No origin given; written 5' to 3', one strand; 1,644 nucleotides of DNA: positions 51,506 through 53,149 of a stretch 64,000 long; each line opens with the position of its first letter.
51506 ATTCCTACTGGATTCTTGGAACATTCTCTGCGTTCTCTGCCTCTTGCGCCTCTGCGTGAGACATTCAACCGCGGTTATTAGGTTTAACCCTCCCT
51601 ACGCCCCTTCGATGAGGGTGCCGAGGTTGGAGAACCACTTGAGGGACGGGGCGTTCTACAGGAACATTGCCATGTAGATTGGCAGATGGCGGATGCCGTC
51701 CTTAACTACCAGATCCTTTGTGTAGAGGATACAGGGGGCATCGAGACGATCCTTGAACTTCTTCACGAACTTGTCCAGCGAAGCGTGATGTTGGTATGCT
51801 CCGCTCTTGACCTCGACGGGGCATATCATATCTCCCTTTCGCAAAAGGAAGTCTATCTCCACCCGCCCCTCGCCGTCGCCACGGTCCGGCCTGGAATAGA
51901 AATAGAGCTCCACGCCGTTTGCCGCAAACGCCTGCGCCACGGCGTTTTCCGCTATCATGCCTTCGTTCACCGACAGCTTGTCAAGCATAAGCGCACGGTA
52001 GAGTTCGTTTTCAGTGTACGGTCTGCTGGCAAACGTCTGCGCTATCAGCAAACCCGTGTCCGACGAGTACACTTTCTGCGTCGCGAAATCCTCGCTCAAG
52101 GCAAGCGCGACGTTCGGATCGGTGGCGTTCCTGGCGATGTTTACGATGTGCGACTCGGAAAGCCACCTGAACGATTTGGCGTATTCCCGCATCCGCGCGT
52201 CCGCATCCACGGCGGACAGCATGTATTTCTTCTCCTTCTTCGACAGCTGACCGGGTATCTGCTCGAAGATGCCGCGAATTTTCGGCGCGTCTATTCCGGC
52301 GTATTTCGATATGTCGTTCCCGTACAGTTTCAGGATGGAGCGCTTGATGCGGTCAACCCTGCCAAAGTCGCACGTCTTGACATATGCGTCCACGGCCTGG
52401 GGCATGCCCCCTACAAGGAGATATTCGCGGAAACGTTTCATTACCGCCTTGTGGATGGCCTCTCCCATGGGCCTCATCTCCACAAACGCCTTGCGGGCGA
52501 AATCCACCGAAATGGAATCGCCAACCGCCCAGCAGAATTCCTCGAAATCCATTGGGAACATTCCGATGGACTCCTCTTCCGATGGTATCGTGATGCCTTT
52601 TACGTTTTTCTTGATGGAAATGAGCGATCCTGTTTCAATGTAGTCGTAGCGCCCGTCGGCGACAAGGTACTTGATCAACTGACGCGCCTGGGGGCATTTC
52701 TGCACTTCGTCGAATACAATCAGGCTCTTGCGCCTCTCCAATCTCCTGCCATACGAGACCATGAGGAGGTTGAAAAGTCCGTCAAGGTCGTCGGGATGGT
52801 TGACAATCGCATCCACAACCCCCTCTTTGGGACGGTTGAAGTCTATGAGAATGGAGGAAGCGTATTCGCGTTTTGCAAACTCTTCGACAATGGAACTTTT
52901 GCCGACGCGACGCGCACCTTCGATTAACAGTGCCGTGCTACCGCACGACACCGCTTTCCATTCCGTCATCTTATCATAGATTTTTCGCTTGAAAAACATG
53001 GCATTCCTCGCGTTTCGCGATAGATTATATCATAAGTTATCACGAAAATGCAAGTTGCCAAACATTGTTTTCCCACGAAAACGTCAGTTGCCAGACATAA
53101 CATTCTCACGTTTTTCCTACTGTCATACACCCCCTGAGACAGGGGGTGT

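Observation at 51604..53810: Low-GC AAA ATPase (DUF4143) cassette inserted in frame at the 3' end of a tetR gene, flanked by ~50-bp direct repeats derived from TetR C-termini; neighbouring tetR frameshifted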

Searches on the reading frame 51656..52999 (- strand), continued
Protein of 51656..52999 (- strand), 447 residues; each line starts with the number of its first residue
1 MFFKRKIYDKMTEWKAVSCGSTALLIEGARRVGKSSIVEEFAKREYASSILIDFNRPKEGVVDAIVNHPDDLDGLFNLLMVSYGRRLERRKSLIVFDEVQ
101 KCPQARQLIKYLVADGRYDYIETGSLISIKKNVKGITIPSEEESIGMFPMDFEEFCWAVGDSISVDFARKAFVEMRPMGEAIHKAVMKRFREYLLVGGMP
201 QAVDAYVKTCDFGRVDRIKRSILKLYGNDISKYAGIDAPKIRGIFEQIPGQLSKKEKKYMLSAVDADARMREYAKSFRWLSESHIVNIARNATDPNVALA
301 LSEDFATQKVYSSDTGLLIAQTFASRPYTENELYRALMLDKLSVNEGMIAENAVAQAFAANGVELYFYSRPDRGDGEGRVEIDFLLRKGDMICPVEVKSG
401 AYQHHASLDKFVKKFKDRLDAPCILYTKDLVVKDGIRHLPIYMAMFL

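Call 70: get_annotated_region(hit=H1, flank=2500)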
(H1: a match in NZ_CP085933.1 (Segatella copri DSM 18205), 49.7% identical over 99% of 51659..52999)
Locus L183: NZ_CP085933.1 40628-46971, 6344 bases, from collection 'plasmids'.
description: Segatella copri DSM 18205 strain FDAARGOS_1573 plasmid unnamed1, complete sequence
organism: Segatella copri DSM 18205 (NCBI taxid 537011)
taxonomy: Bacteria; Bacteroidota; Bacteroidia; Bacteroidales; Prevotellaceae; Segatella; Segatella copri; Segatella copri DSM 18205
host: -; source: -; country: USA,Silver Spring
typing (MOB-suite, as given by PLSDB): non-mobilizable
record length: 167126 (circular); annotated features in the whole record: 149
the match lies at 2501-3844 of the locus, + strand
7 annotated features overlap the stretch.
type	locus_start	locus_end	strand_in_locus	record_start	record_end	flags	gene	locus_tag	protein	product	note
CDS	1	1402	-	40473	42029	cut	istA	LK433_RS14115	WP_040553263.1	IS21 family transposase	-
CDS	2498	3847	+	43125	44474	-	-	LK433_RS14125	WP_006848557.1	AAA family ATPase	-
CDS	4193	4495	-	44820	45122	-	-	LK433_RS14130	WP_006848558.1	hypothetical protein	-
CDS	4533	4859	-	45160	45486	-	-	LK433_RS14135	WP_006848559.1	hypothetical protein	-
CDS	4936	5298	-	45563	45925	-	-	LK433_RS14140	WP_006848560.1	hypothetical protein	-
CDS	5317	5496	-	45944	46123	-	-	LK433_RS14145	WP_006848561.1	hypothetical protein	-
CDS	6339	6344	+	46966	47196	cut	-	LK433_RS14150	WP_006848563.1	hypothetical protein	-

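Call 71: get_annotated_region(hit=H2, flank=2500)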
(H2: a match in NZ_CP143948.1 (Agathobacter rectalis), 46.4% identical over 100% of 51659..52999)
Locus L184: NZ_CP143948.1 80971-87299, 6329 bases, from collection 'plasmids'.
description: Agathobacter rectalis strain DFI.5.28 plasmid unnamed1, complete sequence
organism: Agathobacter rectalis (NCBI taxid 39491)
taxonomy: Bacteria; Bacillota; Clostridia; Lachnospirales; Lachnospiraceae; Agathobacter; Agathobacter rectalis
host: -; source: Homo sapiens,cell culture,fecal sample; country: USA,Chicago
typing (MOB-suite, as given by PLSDB): non-mobilizable
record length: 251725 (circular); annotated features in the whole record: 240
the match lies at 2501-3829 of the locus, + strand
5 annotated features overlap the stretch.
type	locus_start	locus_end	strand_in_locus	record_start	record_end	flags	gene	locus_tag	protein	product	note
CDS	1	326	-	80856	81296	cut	-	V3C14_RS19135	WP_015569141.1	MarR family winged helix-turn-helix transcriptional regulator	GO:0006355 - regulation of DNA-templated transcription [Evidence IEA]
CDS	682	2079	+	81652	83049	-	-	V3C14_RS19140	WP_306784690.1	MATE family efflux transporter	-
CDS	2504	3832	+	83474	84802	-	-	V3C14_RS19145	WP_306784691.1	AAA family ATPase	-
CDS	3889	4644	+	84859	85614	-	-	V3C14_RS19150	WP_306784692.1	exodeoxyribonuclease III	-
CDS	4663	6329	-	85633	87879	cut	-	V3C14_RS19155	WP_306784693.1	TIM-barrel domain-containing protein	GO:0005975 - carbohydrate metabolic process [Evidence IEA]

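Call 72: get_annotated_region(hit=H3, flank=2500)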
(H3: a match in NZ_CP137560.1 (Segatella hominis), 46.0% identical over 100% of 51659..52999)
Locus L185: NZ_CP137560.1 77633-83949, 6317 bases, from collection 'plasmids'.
description: Segatella hominis strain HDD12 plasmid unnamed, complete sequence
organism: Segatella hominis (NCBI taxid 2518605)
taxonomy: Bacteria; Bacteroidota; Bacteroidia; Bacteroidales; Prevotellaceae; Segatella; Segatella hominis
host: -; source: Homo sapiens; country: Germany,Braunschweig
typing (MOB-suite, as given by PLSDB): non-mobilizable
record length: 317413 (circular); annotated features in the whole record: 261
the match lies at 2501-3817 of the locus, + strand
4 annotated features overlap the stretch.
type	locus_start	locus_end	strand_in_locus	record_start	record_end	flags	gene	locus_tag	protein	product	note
CDS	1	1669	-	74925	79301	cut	-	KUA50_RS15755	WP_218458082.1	zincin-like metallopeptidase domain-containing protein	-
CDS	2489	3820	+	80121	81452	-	-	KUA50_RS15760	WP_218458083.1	AAA family ATPase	-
CDS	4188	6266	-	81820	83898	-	-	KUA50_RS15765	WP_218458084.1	hypothetical protein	-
CDS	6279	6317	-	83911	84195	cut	-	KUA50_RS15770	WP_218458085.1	hypothetical protein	-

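Call 83: predict_structure(alignment_id=A4)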
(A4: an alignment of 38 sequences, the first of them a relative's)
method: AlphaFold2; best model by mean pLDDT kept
length: 447 residues; sequences in the alignment: 38
mean_pLDDT: 59.3   pTM: 0.47
mean pLDDT of the five models: 59.3, 57.6, 53.9, 53.7, 52.7
residues with pLDDT >= 90: 20; 70-90: 161; 50-70: 107; < 50: 159
segments of 3 or more residues with pLDDT < 50: 1-3, 28-32, 125-149, 223-346
pLDDT, mean of each block of 10 residues (from residue 1): 58 75 56 66 88 83 79 86 85 81 61 69 48 29 35 75 88 91 83 62 72 59 46 42 39 27 28 26 26 23 25 30 28 39 46 61 55 58 68 74 69 81 85 88 84
secondary structure, 60 per line:
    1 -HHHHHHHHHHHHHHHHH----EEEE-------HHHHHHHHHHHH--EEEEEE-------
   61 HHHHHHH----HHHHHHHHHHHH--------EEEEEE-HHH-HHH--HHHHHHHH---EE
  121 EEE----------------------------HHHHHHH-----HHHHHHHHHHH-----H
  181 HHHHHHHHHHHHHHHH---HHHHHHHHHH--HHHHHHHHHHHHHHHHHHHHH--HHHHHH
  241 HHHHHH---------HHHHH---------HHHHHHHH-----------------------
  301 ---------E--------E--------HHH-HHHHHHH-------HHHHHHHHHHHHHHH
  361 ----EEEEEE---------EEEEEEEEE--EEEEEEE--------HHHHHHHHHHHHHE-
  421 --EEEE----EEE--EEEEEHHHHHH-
elements in order: H2-18 E23-26 H34-45 E48-53 H61-67 H72-83 E92-97 H108-115 E119-123 H152-158 H164-174 H180-196 H200-209 H212-232 H235-246 H256-260 H270-277 H332-338 H346-360 E365-370 E380-388 E391-397 H406-418 E423-426 E431-433 E436-440 H441-446

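Call 85: fold_search(model_id=the predicted structure, library=pdb)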
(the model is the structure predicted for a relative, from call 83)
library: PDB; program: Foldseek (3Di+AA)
matches with E <= 10: 801; with E <= 0.001: 0
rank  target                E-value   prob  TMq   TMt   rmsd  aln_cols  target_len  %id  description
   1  7vsr_M                1.0e-03  0.96  0.16  0.22  16.1       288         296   10  Structure of McrBC (stalkless mutant) (released 2023-02-15)
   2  6hz4_M                3.1e-03  0.87  0.16  0.20  13.9       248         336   10  Structure of McrBC without DNA binding domains (one half of the full complex) (released 2019-07-24)
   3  1xmx                  3.3e-03  0.54  0.16  0.18  26.2       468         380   11  Crystal structure of protein VC1899 from Vibrio cholerae (released 2004-11-16)
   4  1wp9_A                7.7e-03  0.35  0.17  0.16  25.2       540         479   10  Crystal structure of Pyrococcus furiosus Hef helicase domain (released 2005-02-01)
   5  8efv_F                1.0e-02  0.93  0.21  0.30  17.4       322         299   12  Structure of single homo-hexameric Holliday junction ATP-dependent DNA helicase RuvB motor (released 2023-05-10)
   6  6hz4_N                1.6e-02  0.98  0.16  0.36   6.1       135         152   10  Structure of McrBC without DNA binding domains (one half of the full complex) (released 2019-07-24)
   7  8zwo_A                1.9e-02  0.38  0.21  0.21  23.4       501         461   12  Structure of CTF18-PCNA with ATP (released 2025-06-18)
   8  7jk5_B                2.5e-02  1.00  0.21  0.47   6.6       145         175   10  Structure of Drosophila ORC bound to DNA (released 2020-09-09)
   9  5uj7_A                2.5e-02  0.92  0.21  0.26  19.0       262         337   13  Structure of the active form of human Origin Recognition Complex ATPase motor module, complex subunitS 1, 4, 5 (released 2017-02-08)
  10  5ujm_A                2.5e-02  0.92  0.21  0.26  19.0       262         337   13  Structure of the active form of human Origin Recognition Complex and its ATPase motor module (released 2017-02-08)
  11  6kww_C                2.8e-02  0.82  0.16  0.23  17.3       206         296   18  HslU from Staphylococcus aureus (released 2020-07-15)
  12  7jpo_A                3.4e-02  1.00  0.20  0.25   6.2       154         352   15  ORC-O1AAA: Human Origin Recognition Complex (ORC) with dynamic/unresolved ORC2 WH (released 2020-09-02)
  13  7jgr_B                3.6e-02  1.00  0.20  0.30   6.5       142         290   10  Structure of Drosophila ORC bound to DNA (84 bp) and Cdc6 (released 2020-09-09)
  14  8fcu_Q                4.0e-02  0.99  0.19  0.26   6.3       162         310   15  Cryo-EM structure of Cascade-DNA-TniQ-TnsC complex in type I-B CAST system (released 2023-08-09)
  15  5uj7_F                4.0e-02  0.93  0.23  0.40  17.1       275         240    9  Structure of the active form of human Origin Recognition Complex ATPase motor module, complex subunitS 1, 4, 5 (released 2017-02-08)
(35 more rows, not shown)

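Call 92: list_cluster_members(proteins=[P0001, P0002])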
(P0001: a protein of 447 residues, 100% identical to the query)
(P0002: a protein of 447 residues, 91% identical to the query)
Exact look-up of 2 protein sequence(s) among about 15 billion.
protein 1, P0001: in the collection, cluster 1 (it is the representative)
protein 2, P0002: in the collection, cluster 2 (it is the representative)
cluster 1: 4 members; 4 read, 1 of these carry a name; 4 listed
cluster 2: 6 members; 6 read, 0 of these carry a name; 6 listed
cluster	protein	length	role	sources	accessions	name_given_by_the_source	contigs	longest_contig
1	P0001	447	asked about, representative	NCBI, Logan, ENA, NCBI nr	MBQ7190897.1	MAG: ATP-binding protein [Kiritimatiellae bacterium] | ATP-binding protein [Kiritimatiellia bacterium]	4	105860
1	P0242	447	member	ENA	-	-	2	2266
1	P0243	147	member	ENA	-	-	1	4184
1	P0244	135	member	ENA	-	-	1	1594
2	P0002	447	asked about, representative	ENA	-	-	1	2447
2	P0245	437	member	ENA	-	-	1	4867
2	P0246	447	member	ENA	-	-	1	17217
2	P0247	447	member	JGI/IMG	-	-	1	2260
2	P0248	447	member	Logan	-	-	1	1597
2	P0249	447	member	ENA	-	-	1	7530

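Call 93: find_encoding_contigs(protein=P0246, flank=4000, max_places=4)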
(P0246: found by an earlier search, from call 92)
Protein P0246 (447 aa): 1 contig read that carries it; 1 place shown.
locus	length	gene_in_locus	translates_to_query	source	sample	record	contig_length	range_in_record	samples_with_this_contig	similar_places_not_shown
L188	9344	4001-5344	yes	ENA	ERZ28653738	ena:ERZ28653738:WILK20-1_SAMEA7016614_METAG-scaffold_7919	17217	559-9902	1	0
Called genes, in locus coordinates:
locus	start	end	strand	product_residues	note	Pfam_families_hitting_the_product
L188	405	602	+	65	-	-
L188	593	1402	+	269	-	PF08843:AbiEii (weak)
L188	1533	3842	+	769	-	PF17132:Glyco_hydro_106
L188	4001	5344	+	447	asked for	PF13173:AAA_14, PF13635:DUF4143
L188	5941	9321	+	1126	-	PF19543:GH123_N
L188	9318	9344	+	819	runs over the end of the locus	PF00933:Glyco_hydro_3, PF01915:Glyco_hydro_3_C, PF14310:Fn3-like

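Call 94: find_encoding_contigs(protein=P0242, flank=3000, max_places=4)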
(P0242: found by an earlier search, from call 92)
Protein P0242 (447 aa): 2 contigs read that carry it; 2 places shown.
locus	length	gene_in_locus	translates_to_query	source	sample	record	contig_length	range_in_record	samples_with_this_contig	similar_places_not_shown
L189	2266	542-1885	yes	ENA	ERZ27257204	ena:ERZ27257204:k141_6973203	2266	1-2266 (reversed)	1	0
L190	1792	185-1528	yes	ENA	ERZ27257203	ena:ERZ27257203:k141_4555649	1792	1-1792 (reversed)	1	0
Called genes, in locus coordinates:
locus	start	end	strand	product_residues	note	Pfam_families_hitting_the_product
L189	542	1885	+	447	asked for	PF13173:AAA_14, PF13635:DUF4143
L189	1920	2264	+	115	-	?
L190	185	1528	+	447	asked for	PF13173:AAA_14, PF13635:DUF4143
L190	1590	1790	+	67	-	?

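Call 99: search_protein_families(library=pfam, proteins=[L143:242-1228:+, L043:4556-5686:-, L020:6573-8429:+, L105:4359-5600:-], max_evalue=0.001)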
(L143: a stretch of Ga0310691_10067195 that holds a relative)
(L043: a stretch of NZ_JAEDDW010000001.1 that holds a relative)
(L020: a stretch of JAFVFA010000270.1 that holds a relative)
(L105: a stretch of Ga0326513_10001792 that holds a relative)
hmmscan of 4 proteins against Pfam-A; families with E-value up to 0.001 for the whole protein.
L143:242-1228:+ (329 aa): 8 families
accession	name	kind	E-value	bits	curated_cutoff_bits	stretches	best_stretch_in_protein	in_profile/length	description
PF00958.27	GMP_synt_C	-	3e-36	123.8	27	1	237-328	1-92/92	GMP synthase C terminal domain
PF02540.23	NAD_synthase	-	8.4e-08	32.1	21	1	35-98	14-79/242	NAD synthase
PF01171.26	ATP_bind_3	-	1.2e-05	25.5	27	1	41-99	1-63/182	PP-loop family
PF03054.22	tRNA_Me_trans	-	6.8e-05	23.1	20.6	1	41-73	2-33/202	tRNA methyl transferase HUP domain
PF06508.19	QueC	-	9.2e-05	22.5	22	0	42-103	2-61/210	Queuosine biosynthesis protein QueC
PF00764.25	Arginosuc_synth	-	0.00034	21.1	27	1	41-108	1-67/162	Arginosuccinate synthase N-terminal HUP domain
PF00733.27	Asn_synthase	-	0.00037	20.7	21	1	38-72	16-50/354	Asparagine synthase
PF02568.20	ThiI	-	0.00039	20.5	20.5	1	39-94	3-57/197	Thiamine biosynthesis protein (ThiI)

L043:4556-5686:- (377 aa): 7 families
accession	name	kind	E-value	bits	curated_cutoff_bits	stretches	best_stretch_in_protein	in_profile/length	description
PF01370.27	Epimerase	-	1.9e-27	96.6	20.9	1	7-247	1-229/240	NAD dependent epimerase/dehydratase family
PF01073.25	3Beta_HSD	-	9.8e-25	87.6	22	1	9-299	2-279/280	3-beta hydroxysteroid dehydrogenase/isomerase family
PF04321.23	RmlD_sub_bind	-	7.7e-12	45.3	27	1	5-214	1-169/287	RmlD substrate binding domain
PF16363.11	GDP_Man_Dehyd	-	2.5e-10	40.8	27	1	9-247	2-241/332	GDP-mannose 4,6 dehydratase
PF07993.18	NAD_binding_4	-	1.3e-09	38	20.1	1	92-233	87-243/258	Male sterility protein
PF13460.12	NAD_binding_10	-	2.6e-09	37.6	27.2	1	87-203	54-152/184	NAD(P)H-binding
PF05368.20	NmrA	-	0.00032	20.8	27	1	5-142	3-107/298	NmrA-like family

L020:6573-8429:+ (619 aa): 4 families
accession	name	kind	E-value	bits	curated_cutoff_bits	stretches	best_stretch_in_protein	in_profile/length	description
PF00183.23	HSP90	-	5.3e-117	392.3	24.4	1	212-617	67-486/518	Hsp90 protein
PF13589.12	HATPase_c_3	-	1.2e-12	48.4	25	1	27-151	5-106/137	Histidine kinase-, DNA gyrase B-, and HSP90-like ATPase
PF02518.31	HATPase_c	-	1.6e-08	35.4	26.4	1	26-175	3-108/111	Histidine kinase-, DNA gyrase B-, and HSP90-like ATPase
PF25794.1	SACS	-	1.7e-05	25.2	32.8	0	15-157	9-134/247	Sacsin domain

L105:4359-5600:- (414 aa): 0 families

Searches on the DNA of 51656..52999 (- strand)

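Call 101: search_dna_similar(query=window:51656-52999:-, collection=ecoli_genomes, mode=distant, max_rows=10, max_evalue=0.00001)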
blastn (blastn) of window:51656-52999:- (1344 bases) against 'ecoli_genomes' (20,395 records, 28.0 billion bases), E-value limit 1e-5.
No match.
